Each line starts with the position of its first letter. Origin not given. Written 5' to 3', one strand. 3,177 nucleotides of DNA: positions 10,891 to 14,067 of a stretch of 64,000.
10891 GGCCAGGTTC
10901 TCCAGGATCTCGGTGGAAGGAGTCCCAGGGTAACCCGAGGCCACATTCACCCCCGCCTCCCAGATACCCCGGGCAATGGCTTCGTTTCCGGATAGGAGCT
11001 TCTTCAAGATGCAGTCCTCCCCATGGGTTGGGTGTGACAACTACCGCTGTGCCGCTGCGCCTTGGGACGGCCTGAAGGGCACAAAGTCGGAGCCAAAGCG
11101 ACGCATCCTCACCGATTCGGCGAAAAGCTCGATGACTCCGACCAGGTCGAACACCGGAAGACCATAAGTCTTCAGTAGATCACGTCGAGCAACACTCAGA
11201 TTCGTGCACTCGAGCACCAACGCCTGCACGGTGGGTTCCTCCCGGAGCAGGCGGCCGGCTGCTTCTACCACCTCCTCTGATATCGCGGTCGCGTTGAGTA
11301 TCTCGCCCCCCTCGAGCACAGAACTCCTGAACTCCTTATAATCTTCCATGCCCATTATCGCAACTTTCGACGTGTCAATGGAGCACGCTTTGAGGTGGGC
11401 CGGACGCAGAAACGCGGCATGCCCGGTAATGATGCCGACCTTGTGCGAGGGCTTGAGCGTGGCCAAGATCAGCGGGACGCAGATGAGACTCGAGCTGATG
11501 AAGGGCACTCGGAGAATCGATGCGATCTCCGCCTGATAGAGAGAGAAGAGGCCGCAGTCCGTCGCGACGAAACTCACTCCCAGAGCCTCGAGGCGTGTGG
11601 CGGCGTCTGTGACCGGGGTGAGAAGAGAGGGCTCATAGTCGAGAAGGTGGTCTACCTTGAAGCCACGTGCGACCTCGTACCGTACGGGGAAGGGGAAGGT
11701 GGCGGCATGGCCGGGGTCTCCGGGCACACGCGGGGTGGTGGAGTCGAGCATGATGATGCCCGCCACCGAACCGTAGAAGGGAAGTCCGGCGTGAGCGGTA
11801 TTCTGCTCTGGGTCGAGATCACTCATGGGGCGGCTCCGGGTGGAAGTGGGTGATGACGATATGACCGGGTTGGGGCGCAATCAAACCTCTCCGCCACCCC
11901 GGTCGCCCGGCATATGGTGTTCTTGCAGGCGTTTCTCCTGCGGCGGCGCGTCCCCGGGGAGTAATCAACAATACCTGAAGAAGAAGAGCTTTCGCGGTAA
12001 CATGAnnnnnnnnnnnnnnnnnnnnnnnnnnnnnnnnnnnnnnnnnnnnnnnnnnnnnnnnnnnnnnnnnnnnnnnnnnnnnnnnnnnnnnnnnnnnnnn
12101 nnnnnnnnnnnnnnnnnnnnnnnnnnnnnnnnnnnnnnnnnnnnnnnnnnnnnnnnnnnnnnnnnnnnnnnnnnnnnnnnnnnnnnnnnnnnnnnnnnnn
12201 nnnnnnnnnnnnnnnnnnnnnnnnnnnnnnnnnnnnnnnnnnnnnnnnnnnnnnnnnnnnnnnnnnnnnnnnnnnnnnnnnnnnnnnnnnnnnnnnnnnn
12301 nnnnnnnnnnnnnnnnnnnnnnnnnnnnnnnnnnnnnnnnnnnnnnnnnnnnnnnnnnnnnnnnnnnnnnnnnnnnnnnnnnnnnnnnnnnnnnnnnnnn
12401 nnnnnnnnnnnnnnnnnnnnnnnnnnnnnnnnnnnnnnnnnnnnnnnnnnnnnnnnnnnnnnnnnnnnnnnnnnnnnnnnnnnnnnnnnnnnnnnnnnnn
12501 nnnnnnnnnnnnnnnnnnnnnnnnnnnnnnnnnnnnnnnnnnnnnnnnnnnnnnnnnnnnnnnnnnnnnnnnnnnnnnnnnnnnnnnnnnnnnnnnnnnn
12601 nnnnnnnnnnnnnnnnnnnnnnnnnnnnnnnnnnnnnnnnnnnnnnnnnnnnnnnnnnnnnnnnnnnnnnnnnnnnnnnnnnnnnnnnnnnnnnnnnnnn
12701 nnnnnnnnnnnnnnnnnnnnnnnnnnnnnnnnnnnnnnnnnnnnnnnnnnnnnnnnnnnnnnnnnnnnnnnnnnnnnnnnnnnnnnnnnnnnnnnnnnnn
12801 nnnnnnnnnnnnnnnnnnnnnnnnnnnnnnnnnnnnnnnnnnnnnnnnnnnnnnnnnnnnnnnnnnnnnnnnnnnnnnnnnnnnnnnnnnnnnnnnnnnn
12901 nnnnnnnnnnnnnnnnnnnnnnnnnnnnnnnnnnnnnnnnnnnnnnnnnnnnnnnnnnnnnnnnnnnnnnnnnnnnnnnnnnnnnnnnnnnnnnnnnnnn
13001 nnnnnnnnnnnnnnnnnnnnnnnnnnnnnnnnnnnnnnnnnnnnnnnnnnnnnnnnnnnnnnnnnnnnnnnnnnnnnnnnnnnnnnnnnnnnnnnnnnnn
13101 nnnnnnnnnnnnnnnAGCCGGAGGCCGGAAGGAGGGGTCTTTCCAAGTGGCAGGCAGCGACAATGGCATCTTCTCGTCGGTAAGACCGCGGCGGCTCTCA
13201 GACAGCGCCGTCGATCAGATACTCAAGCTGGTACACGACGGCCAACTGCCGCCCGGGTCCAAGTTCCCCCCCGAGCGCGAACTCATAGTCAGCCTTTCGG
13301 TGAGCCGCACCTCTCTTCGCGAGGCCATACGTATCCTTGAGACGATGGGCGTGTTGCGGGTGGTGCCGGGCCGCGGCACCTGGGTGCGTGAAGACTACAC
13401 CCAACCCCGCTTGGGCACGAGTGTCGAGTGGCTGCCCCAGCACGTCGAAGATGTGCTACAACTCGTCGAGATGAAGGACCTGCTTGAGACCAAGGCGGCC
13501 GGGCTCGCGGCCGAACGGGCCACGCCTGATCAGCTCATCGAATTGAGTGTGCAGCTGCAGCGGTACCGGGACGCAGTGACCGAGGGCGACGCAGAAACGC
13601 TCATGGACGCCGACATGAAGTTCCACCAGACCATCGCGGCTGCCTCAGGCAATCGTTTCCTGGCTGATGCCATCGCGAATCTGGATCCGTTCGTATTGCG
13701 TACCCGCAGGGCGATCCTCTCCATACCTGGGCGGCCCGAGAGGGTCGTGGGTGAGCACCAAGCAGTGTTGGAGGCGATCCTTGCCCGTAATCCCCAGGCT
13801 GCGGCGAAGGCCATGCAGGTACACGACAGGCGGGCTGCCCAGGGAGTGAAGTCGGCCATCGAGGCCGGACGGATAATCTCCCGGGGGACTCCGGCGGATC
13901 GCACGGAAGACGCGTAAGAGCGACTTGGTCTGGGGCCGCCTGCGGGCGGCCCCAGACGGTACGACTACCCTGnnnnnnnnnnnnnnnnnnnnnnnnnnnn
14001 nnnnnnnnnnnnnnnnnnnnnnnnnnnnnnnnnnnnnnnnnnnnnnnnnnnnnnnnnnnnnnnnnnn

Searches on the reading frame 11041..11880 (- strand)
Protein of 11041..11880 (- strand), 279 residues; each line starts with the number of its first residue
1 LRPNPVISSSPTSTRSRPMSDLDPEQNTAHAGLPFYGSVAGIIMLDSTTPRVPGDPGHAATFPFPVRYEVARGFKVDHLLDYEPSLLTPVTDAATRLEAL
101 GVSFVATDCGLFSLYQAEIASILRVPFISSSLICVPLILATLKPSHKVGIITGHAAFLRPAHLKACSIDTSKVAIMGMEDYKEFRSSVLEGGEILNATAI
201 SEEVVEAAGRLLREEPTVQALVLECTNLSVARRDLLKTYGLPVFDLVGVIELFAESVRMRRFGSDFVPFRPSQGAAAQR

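Call 8: search_protein_families(library=pfam, proteins=[window:11041-11880:-], max_evalue=0.001)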
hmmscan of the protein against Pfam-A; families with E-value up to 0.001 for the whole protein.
window:11041-11880:- (279 aa): 1 family
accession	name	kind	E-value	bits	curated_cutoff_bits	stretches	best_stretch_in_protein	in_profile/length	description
PF01177.27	Asp_Glu_race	-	8.5e-08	32.7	31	1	89-247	55-204/211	Asp/Glu/Hydantoin racemase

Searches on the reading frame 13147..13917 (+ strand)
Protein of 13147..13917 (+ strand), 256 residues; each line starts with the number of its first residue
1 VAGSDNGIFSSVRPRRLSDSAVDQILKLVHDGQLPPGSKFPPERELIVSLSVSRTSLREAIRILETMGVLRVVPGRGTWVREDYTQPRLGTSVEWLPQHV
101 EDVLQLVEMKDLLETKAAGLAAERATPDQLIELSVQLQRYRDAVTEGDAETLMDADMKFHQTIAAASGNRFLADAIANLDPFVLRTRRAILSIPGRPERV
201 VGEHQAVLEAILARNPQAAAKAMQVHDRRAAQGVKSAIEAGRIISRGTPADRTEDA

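Call 8: search_protein_families(library=pfam, proteins=[window:13147-13917:+], max_evalue=0.001)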
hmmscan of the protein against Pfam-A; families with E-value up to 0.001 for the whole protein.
window:13147-13917:+ (256 aa): 2 families
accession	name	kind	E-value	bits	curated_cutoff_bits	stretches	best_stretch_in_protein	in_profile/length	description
PF07729.17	FCD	-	1.8e-31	109.6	24.3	1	106-226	2-122/125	FCD domain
PF00392.27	GntR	-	2.2e-16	59.7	27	1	18-80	2-64/64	Bacterial regulatory proteins, gntR family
